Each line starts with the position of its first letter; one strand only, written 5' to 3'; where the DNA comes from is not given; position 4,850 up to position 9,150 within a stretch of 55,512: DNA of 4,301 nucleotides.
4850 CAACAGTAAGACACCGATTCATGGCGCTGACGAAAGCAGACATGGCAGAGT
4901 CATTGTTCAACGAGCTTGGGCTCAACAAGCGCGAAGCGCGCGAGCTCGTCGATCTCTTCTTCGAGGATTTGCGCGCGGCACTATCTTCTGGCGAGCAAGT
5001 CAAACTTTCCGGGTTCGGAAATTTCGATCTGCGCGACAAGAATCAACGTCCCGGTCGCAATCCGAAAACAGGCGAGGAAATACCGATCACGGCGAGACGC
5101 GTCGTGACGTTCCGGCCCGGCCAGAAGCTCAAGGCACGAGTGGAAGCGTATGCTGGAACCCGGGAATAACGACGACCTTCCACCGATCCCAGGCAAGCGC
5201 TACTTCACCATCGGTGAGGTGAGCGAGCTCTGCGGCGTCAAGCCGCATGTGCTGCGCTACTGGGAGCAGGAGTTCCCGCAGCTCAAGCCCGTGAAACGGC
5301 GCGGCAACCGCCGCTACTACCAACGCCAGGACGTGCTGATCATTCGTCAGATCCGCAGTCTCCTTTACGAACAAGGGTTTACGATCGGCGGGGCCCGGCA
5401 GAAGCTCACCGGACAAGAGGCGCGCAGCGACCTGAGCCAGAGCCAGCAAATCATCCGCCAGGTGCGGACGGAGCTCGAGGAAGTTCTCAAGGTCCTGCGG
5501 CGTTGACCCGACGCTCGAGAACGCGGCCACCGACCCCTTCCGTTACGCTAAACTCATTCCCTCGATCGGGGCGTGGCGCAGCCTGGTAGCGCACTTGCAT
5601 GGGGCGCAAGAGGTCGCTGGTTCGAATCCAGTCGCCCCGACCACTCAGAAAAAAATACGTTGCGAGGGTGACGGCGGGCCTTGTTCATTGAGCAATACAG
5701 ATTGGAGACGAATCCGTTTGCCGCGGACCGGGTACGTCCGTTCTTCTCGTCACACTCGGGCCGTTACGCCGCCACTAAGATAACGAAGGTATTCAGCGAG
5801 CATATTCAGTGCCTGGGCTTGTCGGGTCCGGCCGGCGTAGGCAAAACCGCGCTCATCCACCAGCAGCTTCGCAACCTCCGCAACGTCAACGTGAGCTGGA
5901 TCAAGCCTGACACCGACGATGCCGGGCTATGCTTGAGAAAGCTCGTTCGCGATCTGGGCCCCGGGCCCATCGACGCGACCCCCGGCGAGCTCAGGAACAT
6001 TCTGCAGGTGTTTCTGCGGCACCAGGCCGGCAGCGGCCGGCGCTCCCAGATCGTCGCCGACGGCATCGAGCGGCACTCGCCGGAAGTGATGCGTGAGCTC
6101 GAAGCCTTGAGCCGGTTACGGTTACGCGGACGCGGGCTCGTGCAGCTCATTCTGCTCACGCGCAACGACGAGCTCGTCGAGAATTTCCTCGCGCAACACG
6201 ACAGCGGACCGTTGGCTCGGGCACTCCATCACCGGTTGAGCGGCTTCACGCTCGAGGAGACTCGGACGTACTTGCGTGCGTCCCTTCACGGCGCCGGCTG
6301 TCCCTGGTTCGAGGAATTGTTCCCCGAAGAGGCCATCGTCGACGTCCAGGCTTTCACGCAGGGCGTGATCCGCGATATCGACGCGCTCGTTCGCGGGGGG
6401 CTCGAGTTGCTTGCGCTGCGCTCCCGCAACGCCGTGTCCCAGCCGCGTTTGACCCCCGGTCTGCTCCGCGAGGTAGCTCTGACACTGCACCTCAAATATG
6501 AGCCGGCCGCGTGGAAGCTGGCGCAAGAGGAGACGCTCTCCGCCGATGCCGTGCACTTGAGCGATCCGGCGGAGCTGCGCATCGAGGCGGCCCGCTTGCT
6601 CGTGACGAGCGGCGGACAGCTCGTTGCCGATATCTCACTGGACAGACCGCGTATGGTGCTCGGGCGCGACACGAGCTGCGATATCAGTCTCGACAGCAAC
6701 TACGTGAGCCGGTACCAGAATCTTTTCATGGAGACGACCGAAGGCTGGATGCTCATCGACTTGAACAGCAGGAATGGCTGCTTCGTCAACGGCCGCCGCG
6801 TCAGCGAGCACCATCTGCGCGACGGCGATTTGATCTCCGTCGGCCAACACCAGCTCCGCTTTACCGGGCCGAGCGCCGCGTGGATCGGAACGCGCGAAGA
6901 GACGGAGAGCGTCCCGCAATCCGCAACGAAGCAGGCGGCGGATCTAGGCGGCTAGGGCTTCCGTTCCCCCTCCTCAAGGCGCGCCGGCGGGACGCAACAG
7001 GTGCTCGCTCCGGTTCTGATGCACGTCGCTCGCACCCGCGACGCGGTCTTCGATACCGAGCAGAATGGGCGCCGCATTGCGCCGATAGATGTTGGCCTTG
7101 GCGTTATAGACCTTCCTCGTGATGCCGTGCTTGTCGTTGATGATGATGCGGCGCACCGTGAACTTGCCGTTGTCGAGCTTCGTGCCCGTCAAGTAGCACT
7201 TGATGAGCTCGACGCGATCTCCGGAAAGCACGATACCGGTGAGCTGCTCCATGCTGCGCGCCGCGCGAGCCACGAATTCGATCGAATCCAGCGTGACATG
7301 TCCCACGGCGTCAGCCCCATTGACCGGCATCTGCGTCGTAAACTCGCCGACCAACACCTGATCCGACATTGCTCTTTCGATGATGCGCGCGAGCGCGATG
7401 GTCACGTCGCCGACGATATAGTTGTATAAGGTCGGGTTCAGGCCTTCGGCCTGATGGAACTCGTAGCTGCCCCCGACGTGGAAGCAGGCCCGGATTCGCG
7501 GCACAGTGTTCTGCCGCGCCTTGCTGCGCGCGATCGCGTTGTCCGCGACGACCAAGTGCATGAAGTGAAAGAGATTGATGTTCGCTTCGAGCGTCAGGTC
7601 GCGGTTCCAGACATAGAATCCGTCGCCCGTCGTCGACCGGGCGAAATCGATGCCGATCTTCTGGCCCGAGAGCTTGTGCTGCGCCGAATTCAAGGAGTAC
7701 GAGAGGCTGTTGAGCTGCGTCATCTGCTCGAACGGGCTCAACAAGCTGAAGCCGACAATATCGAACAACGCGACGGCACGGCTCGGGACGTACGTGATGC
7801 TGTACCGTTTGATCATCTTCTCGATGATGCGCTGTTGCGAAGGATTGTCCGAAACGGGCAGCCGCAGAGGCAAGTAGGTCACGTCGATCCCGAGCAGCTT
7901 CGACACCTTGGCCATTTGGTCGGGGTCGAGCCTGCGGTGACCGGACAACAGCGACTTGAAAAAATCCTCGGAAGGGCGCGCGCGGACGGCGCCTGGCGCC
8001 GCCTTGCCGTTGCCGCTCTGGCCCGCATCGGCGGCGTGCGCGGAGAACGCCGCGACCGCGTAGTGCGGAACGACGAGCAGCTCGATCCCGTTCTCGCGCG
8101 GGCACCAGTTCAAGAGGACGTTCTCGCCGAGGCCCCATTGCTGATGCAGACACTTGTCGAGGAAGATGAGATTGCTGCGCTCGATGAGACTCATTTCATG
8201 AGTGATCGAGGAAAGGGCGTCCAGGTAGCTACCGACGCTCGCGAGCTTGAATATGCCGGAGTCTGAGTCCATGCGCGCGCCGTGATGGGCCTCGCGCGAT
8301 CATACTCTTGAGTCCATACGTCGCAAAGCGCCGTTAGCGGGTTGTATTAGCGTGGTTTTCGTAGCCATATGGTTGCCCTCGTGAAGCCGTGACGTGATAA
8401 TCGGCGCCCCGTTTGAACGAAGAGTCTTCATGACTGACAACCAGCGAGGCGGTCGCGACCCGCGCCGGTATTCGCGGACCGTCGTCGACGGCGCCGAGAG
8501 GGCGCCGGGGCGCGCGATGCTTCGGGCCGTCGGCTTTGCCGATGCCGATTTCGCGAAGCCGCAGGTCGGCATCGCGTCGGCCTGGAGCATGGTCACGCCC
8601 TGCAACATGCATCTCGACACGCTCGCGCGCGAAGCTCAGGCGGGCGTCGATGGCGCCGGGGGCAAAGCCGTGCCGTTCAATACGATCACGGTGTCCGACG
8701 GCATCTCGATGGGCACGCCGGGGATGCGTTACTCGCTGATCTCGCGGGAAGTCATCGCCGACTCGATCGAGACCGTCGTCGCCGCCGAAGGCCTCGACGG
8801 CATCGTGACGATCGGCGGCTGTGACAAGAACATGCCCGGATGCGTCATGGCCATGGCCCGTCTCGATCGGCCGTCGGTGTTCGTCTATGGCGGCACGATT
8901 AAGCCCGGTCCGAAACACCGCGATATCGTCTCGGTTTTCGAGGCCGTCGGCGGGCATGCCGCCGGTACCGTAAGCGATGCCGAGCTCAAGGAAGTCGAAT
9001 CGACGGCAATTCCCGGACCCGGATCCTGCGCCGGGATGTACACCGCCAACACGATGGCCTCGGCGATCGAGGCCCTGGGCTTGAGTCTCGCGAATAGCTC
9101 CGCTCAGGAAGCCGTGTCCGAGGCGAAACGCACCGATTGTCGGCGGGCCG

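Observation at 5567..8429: tRNA-Pro-adjacent convergent gene pair (P-loop/FHA fusion and divergent cyclase-like protein) as a candidate undescribed signalling or defence module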

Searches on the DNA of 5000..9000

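Call 72: search_rna_families(source=window, start=5000, end=9000, threshold=evalue, max_evalue=0.1)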
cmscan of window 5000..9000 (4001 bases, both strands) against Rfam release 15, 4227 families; matches with E-value up to 0.1: 1.
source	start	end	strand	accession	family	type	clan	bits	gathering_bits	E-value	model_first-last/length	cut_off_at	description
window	5567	5640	+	RF00005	tRNA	Gene; tRNA;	CL00001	61.9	29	3.4e-12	1-71/71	no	tRNA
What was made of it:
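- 5567..5643 (+): tRNA-Pro (anticodon GGG). It marks the conserved left boundary, pheST-ihfA-merR-tRNA-Pro. Rfam tRNA, 61.9 bits (call 72).
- Tried and rejected: Rfam found only the tRNA in 5000-9000 (call 72).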

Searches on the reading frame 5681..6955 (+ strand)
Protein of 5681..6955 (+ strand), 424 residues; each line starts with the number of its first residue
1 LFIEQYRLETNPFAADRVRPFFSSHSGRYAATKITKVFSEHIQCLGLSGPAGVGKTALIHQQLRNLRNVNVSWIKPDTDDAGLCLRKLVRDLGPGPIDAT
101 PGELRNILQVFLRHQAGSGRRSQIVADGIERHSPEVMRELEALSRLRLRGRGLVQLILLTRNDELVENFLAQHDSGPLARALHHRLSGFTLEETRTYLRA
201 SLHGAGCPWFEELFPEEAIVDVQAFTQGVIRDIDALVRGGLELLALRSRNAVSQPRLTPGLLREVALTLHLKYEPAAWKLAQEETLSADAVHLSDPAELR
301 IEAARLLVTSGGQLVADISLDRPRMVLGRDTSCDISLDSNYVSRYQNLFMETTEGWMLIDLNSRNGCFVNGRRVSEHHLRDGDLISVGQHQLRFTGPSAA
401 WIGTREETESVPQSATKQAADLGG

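Call 4: search_protein_families(library=pfam, proteins=[window:5681-6955:+], max_evalue=1)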
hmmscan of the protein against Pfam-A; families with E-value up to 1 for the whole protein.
window:5681-6955:+ (424 aa): 11 families
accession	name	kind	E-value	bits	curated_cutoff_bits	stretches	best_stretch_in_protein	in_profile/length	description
PF00498.31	FHA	-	4.9e-17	62.6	20.7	1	326-388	2-67/67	FHA domain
PF16697.10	Yop-YscD_cpl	-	5e-12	46.4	33.2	1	311-395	5-91/94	Inner membrane component of T3SS, cytoplasmic domain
PF13401.12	AAA_22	-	1.9e-09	38.4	27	1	43-162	6-124/130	AAA domain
PF13191.12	AAA_16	-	5.6e-05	24.1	32.6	1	37-143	19-155/167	AAA ATPase domain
PF00931.28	NB-ARC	-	0.024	14.3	23.5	1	38-69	13-45/248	NB-ARC domain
PF07728.20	AAA_5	-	0.042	14.3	22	1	47-148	4-95/139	AAA domain (dynein-related subfamily)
PF12600.14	DUF3769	-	0.067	12.5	20.5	1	295-370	34-106/444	Protein of unknown function (DUF3769)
PF12775.13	AAA_7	-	0.12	12.3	25.8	1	37-71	28-62/181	P-loop containing dynein motor region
PF25199.1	nSTAND_NTPase5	-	0.14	12.4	34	0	46-161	45-133/145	Novel STAND NTPase 5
PF03266.21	NTPase_1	-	0.17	12.1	23.9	1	45-71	2-28/168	NTPase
PF07693.20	KAP_NTPase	-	0.17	11.6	20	1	34-74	12-52/293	KAP family P-loop domain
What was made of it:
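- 5681..6955 (+): Gene A, 424 aa: ExeA/GspA-like P-loop NTPase (AAA_22) fused to a C-terminal FHA domain. The start codon is TTG. Pfam AAA_22 and FHA above their cutoffs (call 4).
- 5807..6166 (+): AAA_22 NTPase domain of A (residues 43-162). Walker A is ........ (G49-T56, bases 5825-5848). The Walker B-like motif is IVADGIE (D127 at 6059-6061, E130 at 6068-6070). Pfam stretch 43-162 (call 4).
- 6656..6844 (+): FHA domain of A (residues 326-388). The phosphothreonine-contact residues are present: R329 (GR), S343-R344 (SR) and N365-G366 (NG). The usual His after SR is Gln346. Pfam FHA E 4.9e-17 (call 4).
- On Pycsar / CBASS anti-phage signalling systems: A's domains are AAA_22 and FHA (call 4).
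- On AAA_22 / ExeA-like P-loop NTPase (gene A): 38.4 bits against a cutoff of 27 (call 4).
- On FHA phosphothreonine-binding domain (gene A): 62.6 bits against a cutoff of 20.7 (call 4).
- Checked: A is AAA_22 (38.4 bits, cutoff 27) plus FHA (62.6 bits, cutoff 20.7) (call 4).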

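Call 5: search_protein_families(library=ncbifam, proteins=[window:5681-6955:+], max_evalue=1)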
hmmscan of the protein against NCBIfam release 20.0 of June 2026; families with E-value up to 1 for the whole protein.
window:5681-6955:+ (424 aa): 10 families
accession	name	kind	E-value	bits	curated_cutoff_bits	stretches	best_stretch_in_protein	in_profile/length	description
NF049868.1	FhaB_Rv0019c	equivalog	1.6e-14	54.2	125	1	295-393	58-157/158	FHA domain-containing protein FhaB/FipA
TIGR03015.1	pepcterm_ATPase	hypoth_equivalog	4.3e-14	52.6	324.5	1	1-237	1-239/269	XrtA/PEP-CTERM system-associated ATPase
NF033760.1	gliding_GltG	equivalog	5.6e-12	45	650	1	305-413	6-113/650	adventurous gliding motility protein GltG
NF041660.2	oxygluDhInhib_OdhI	equivalog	7e-12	45.4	200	1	290-394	23-127/130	oxoglutarate dehydrogenase inhibitor Odhl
NF052573.1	HisKinEspAMyxo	equivalog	3.5e-08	31.9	1400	1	318-394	41-119/755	serine histidine kinase EspA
NF052403.1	ESX1TransRegEspM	equivalog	6e-06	25.4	550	1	302-389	9-94/367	ESX-1 type VII secretion system transcriptional regulator EspM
NF033418.1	T6SS_TagK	equivalog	0.057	12.8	200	1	350-394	55-102/305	type VI secretion system-associated protein TagK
TIGR00176.1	mobB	equivalog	0.1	12.6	76.2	1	46-81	3-40/155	molybdopterin-guanine dinucleotide biosynthesis protein B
NF008932.0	PRK12289.1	equivalog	0.2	10.7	483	1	19-64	158-201/363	small ribosomal subunit biogenesis GTPase RsgA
NF003420.0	PRK04841.1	equivalog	0.22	9.4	537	1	47-80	37-68/903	HTH-type transcriptional regulator MalT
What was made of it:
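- On XrtA/PEP-CTERM system-associated ATPase (TIGR03015): 52.6 bits against a cutoff of 324.5 (call 5).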

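Call 6: search_protein_families(library=padloc, proteins=[window:5681-6955:+], max_evalue=1)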
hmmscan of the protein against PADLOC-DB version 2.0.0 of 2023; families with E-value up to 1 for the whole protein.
window:5681-6955:+ (424 aa): 1 family
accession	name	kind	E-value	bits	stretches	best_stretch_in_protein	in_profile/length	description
PDLC04476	PDC-M16A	-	0.077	9.3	1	39-72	21-55/691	-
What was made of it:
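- On Pycsar / CBASS anti-phage signalling systems: A has only PDC-M16A at E 0.077 (call 6).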

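Call 16: find_homologous_proteins(query=window:5681-6955:+)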
Query window:5681-6955:+ (424 aa): 466 proteins with E <= 0.001 among 8000 candidates; the best 120 are listed.
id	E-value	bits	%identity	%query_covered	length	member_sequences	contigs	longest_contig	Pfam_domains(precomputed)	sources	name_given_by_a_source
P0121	8.4e-279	942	99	100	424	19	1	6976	PF00498.32,PF16697.11,PF13401.13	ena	-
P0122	2.1e-218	743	77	100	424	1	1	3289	PF00498.32,PF16697.11,PF13401.13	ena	-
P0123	1.4e-204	698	72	100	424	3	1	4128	PF00498.32,PF16697.11,PF13401.13,PF13191.13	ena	-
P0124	2.9e-202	690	73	98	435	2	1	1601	PF00498.32,PF16697.11,PF13401.13,PF13191.13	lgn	-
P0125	8.0e-201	686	73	96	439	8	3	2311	PF00498.32,PF16697.11,PF13401.13,PF00931.29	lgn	-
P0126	1.8e-198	678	72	97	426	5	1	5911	PF00498.32,PF16697.11,PF13401.13,PF00931.29,PF13191.13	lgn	-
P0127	1.6e-189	648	71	97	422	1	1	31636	PF00498.32,PF16697.11,PF13401.13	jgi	jgi:type II secretory pathway predicted ATPase ExeA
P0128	6.4e-179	613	66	96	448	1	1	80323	PF00498.32,PF16697.11,PF13401.13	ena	-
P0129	6.7e-179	613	66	97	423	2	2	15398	PF00498.32,PF16697.11,PF13401.13,PF13191.13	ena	-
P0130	5.0e-177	607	67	94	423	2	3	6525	PF00498.32,PF16697.11,PF13401.13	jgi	jgi:type II secretory pathway predicted ATPase ExeA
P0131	6.2e-176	604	65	97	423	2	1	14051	PF00498.32,PF16697.11,PF13401.13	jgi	jgi:type II secretory pathway predicted ATPase ExeA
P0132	1.2e-175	603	66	97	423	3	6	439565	PF00498.32,PF16697.11,PF13401.13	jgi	jgi:type II secretory pathway predicted ATPase ExeA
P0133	4.7e-174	597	67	94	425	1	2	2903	PF00498.32,PF16697.11,PF13401.13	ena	-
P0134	4.2e-173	594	65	97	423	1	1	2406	PF00498.32,PF16697.11,PF13401.13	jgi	jgi:type II secretory pathway predicted ATPase ExeA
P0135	5.2e-168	578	66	93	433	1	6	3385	PF00498.32,PF16697.11,PF13401.13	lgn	-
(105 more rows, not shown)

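Call 35: find_related_loci(query=window:5681-6955:+, collection=metagenome_contigs, flank=6000)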
Query window:5681-6955:+ (424 aa) in metagenome_contigs; peptide patterns used: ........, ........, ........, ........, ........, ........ (x = any residue, [..] = any of these).
140 stretches matched a pattern; 60 encode a relative of the query (tblastn E <= 1e-3); 60 distinct loci.
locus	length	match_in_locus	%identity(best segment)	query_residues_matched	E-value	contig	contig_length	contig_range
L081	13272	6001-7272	99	1-424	0e+0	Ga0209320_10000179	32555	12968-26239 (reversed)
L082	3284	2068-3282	66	1-408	0e+0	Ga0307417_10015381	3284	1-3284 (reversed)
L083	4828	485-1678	63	1-398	3e-175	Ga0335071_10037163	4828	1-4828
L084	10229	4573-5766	63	1-398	6e-169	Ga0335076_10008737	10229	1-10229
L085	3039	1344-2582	61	1-412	1e-177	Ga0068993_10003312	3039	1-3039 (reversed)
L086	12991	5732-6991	59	1-421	5e-168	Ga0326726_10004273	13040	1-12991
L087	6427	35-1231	61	1-399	1e-168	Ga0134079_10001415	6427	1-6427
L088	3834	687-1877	61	1-397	8e-174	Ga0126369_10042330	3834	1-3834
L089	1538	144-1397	60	1-409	0e+0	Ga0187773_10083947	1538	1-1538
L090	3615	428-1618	61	1-397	4e-174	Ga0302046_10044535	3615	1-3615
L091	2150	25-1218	62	1-398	2e-178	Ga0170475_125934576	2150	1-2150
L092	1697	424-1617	62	1-398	1e-179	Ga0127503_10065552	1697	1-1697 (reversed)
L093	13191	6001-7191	61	1-397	1e-164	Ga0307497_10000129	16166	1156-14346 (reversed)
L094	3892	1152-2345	62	1-398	8e-170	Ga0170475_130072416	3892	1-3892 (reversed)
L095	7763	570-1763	62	1-398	4e-163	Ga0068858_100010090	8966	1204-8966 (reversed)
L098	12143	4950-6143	61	1-398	1e-162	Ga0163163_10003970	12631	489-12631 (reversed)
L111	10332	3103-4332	57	1-416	2e-150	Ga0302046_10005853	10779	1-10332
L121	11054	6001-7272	53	1-420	5e-141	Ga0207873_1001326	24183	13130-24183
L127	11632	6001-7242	49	1-416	4e-124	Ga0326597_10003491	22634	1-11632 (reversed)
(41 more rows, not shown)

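Call 62: search_dna_similar(query=window:5681-6955:+, collection=plasmids, mode=protein, max_rows=12)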
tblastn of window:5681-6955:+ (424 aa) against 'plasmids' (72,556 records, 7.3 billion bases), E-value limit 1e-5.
Records with a match: 2; places in all: 2; records where one place covers at least 80% of the query: 0.
Best place of each record, by identity: <60% 2.
By first word of the organism name: Mycolicibacterium 1; Rhodococcus 1.
By predicted mobility (MOB-suite, as given by PLSDB): non-mobilizable 1; mobilizable 1.
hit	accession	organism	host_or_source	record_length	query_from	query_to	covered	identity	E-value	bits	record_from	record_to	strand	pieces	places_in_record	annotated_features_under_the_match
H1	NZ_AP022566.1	Mycolicibacterium alvei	-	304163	327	423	23%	33.0%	2e-6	58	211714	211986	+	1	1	ATP-binding cassette domain-containing protein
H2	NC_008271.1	Rhodococcus jostii RHA1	-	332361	319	396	18%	35.9%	3e-6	57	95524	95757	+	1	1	ATP-binding cassette domain-containing protein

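Call 65: search_solved_structures(query=window:5681-6955:+, max_evalue=0.01, show_alignments=0)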
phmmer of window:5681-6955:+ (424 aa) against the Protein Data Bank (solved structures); distinct sequences matched with E-value up to 0.01: 16.
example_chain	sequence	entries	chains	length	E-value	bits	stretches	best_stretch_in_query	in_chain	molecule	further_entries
6i2q_B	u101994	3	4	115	1.4e-07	34.2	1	303-399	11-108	Glycogen accumulation regulator GarA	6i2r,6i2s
8p5r_G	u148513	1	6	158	2.5e-07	33.4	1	303-399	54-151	Glycogen accumulation regulator GarA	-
2kb3_A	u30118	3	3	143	4.4e-07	32.6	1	297-397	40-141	Oxoglutarate dehydrogenase inhibitor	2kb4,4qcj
8p5x_G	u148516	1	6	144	4.5e-07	32.6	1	297-397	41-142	Oxoglutarate dehydrogenase inhibitor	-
6cah_A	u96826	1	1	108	1.6e-06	30.7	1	312-397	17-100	ABC transporter ATP-binding/permease protein Rv1747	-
2kfu_A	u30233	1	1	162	6.9e-06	28.6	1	303-398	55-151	Rv1827 pThr 22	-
6i2p_D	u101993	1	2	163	7e-06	28.6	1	303-398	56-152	Glycogen accumulation regulator GarA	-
7rj3_A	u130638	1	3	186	7.4e-06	28.5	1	303-398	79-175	Glycogen accumulation regulator GarA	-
2kkl_A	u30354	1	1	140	3.4e-05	26.4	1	304-394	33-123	Uncharacterized protein Mb1858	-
2fez_A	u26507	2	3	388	0.00023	23.6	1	326-395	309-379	Probable regulatory protein embR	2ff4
3po8_A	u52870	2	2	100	0.00045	22.7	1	325-392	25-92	Putative uncharacterized protein TB39.8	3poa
2lc1_A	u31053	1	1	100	0.00048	22.6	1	325-391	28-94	Putative uncharacterized protein TB39.8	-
6ccd_A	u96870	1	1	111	0.0012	21.2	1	325-389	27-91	ABC transporter ATP-binding/permease protein Rv1747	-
3oun_A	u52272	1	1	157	0.0015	20.9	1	325-391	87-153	Putative uncharacterized protein TB39.8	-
3hx1_A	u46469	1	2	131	0.0024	20.3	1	294-390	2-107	Slr1951 protein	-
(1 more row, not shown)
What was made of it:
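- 6656..6844 (+): PDB sequence hits to GarA, OdhI and Rv1747 FHA domains (call 65).
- Closest known: Single-FHA phosphothreonine readers of actinobacterial Ser/Thr kinase pathways. Same: These are the best sequence matches of the FHA domain (calls 5, 65).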
